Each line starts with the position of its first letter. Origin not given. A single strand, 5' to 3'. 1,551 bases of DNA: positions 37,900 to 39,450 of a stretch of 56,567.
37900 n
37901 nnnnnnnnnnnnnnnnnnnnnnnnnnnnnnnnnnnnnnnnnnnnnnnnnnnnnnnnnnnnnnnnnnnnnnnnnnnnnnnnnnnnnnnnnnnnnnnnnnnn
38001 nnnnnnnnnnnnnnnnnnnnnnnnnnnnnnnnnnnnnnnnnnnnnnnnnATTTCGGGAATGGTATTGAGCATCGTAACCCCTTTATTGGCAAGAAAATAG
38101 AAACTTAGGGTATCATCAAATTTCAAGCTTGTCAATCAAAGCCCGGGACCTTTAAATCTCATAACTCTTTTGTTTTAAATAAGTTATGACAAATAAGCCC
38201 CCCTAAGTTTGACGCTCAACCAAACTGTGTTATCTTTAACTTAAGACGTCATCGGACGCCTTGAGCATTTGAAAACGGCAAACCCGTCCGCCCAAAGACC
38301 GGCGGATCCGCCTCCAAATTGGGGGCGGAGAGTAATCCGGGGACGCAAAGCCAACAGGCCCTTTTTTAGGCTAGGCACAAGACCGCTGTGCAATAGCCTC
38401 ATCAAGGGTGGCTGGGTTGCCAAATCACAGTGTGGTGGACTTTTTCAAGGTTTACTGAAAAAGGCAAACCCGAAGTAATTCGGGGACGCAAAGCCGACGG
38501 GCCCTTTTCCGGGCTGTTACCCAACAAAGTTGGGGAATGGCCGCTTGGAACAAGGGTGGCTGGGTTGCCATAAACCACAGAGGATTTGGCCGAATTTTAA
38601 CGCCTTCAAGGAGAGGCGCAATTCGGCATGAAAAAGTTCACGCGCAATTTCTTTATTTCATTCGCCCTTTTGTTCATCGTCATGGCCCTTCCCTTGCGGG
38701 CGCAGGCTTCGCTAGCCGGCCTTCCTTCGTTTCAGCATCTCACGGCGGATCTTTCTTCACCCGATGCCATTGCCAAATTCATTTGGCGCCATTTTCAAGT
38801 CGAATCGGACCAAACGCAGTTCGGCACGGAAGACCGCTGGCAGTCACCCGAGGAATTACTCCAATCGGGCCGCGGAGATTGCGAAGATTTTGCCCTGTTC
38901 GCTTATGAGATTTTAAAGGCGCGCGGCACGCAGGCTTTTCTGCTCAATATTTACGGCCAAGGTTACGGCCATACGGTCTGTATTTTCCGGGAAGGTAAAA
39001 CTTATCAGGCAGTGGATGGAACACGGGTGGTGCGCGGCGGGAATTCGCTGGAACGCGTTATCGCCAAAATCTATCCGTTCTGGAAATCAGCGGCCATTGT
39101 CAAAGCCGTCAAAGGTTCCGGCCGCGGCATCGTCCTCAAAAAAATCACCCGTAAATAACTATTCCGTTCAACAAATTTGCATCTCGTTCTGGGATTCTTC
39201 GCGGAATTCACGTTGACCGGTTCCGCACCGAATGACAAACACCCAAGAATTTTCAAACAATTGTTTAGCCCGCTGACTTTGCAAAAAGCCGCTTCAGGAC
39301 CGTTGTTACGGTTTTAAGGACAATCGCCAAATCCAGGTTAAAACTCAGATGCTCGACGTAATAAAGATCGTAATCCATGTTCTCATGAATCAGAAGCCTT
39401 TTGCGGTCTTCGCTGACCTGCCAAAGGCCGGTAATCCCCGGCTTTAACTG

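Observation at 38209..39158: Tandem c-di-GMP-I riboswitches upstream of a LapG-family (BTLCP) secreted protease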

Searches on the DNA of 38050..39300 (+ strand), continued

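Call 74: search_with_rna_model(model_id=R1, sources=[window, L101, L102, L103, L104, L105, L106, L107, L108, L109, L110, L111, L112, L113, L114, L115, L116, L117, L118, L119, L120, L121, L122, L123, L124, L125, L126, L127, L128, L129, L130, L131, L132, L133, L134, L135, L136, L137, L138, L139, L140, L141, L142, L143, L144, L145, L146, L147, L148, L149, L150, L151, L152, L153, L154, L155, L156, L157, L158, L159, L160, L161, L162, L163, L167, L168, L169, L170, L171, L172, L174, L175, L177], max_evalue=0.01)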
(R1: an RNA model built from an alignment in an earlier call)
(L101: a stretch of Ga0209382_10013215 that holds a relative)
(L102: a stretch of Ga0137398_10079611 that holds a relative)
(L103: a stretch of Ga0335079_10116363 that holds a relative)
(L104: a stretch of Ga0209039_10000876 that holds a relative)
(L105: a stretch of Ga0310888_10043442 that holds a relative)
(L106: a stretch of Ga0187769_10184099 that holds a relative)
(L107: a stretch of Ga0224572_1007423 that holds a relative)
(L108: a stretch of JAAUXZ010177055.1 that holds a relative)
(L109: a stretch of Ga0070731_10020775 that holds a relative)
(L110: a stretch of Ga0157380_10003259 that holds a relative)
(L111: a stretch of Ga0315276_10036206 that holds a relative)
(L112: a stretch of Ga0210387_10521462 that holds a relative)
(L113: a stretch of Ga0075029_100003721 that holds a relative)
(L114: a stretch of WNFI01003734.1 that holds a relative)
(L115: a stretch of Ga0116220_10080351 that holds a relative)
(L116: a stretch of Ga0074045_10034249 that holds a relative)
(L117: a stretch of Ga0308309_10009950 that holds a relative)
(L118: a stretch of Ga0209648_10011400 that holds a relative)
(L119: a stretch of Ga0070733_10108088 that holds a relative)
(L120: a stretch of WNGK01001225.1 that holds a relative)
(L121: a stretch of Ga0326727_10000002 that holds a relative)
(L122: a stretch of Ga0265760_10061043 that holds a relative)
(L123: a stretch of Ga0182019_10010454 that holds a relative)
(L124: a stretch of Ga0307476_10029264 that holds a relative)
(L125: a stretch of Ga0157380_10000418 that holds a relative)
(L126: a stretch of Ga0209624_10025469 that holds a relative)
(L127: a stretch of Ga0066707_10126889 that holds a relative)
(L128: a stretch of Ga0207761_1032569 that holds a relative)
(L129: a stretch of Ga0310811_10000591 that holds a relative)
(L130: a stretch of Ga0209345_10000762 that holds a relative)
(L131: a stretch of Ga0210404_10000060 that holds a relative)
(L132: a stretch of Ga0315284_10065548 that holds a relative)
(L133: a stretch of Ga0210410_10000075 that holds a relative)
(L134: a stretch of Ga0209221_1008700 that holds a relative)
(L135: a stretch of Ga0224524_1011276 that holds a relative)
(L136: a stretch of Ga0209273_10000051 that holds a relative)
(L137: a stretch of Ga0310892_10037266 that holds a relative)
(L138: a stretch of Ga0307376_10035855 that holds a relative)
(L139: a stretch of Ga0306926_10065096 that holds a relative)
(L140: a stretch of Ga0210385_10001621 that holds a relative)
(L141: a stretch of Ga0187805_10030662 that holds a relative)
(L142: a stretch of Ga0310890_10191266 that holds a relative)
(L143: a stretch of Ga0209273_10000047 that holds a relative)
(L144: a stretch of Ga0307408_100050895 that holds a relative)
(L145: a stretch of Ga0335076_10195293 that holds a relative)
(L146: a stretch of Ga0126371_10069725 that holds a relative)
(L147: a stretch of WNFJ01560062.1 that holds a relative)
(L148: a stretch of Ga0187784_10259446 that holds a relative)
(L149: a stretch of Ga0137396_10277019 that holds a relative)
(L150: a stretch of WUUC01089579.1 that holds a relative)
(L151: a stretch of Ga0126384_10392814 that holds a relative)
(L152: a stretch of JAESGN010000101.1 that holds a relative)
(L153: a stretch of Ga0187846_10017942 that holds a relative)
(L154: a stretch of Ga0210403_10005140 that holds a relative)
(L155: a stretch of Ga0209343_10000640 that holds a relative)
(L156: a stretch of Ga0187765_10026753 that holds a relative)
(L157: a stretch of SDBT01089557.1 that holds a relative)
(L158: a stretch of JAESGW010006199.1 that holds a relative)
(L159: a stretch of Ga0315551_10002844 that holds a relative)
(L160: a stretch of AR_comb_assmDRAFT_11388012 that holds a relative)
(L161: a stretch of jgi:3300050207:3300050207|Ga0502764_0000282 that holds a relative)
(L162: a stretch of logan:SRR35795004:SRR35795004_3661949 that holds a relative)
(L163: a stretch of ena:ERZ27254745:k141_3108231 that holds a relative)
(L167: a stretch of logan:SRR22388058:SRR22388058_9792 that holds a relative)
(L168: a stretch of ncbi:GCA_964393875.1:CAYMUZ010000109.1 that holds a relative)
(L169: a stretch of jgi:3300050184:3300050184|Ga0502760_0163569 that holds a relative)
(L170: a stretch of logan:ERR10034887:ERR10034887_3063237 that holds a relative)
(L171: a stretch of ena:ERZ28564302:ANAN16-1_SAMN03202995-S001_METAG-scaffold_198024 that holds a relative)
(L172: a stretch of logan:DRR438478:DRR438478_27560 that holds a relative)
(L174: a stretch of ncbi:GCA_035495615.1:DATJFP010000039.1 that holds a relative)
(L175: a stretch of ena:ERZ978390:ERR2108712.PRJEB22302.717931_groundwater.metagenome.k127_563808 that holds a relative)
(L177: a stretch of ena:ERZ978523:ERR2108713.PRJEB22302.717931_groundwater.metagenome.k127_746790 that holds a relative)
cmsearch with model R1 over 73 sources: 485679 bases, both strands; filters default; matches with E-value up to 0.01: 20.
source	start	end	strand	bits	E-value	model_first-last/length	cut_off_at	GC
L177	7857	7946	+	96.9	1.1e-24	1-90/90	no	0.53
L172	7748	7838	+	85.2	2.3e-21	1-90/90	no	0.57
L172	7859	7949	+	85.1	2.4e-21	1-90/90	no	0.59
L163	3833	3920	+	80.5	4.8e-20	1-90/90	no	0.5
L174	7706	7796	+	80.2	5.9e-20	1-90/90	no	0.56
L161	9682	9800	+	76.7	6e-19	1-90/90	no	0.48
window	38454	38573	+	74.8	2.1e-18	1-90/90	no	0.55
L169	1053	1171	+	72.2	1.1e-17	1-90/90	no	0.51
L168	427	572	+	70.7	3e-17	1-90/90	no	0.55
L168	312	396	+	70.5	3.3e-17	1-90/90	no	0.49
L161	9828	9946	+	68.3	1.4e-16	1-90/90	no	0.55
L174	7858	7948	+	65.5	8.6e-16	1-90/90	no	0.65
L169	864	1025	+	53.5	2.3e-12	1-90/90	no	0.54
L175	7817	7946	+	53.3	2.5e-12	1-90/90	no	0.52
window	38268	38425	+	52.8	3.6e-12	1-90/90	no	0.57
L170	559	727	+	52.1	5.8e-12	1-90/90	no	0.55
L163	3665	3803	+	51.9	6.5e-12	1-90/90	no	0.6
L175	7600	7790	+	49.9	2.3e-11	1-90/90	no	0.57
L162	1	107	+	48.5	6.1e-11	13-90/90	5'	0.57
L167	1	102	+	38.7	3.6e-08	19-90/90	5'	0.56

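Call 78: search_rna_families(source=window, start=38050, end=39300, threshold=evalue, max_evalue=1)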
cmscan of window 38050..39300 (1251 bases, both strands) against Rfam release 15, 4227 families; matches with E-value up to 1: 2.
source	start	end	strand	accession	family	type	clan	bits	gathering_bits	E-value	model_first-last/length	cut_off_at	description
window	38454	38573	+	RF03167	c-di-GMP-I-GGC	Cis-reg; riboswitch;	CL00126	56.2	59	2.8e-12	1-80/80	no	c-di-GMP-I-GGC riboswitch aptamer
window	38268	38425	+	RF03167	c-di-GMP-I-GGC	Cis-reg; riboswitch;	CL00126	39.9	59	1.4e-07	1-80/80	no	c-di-GMP-I-GGC riboswitch aptamer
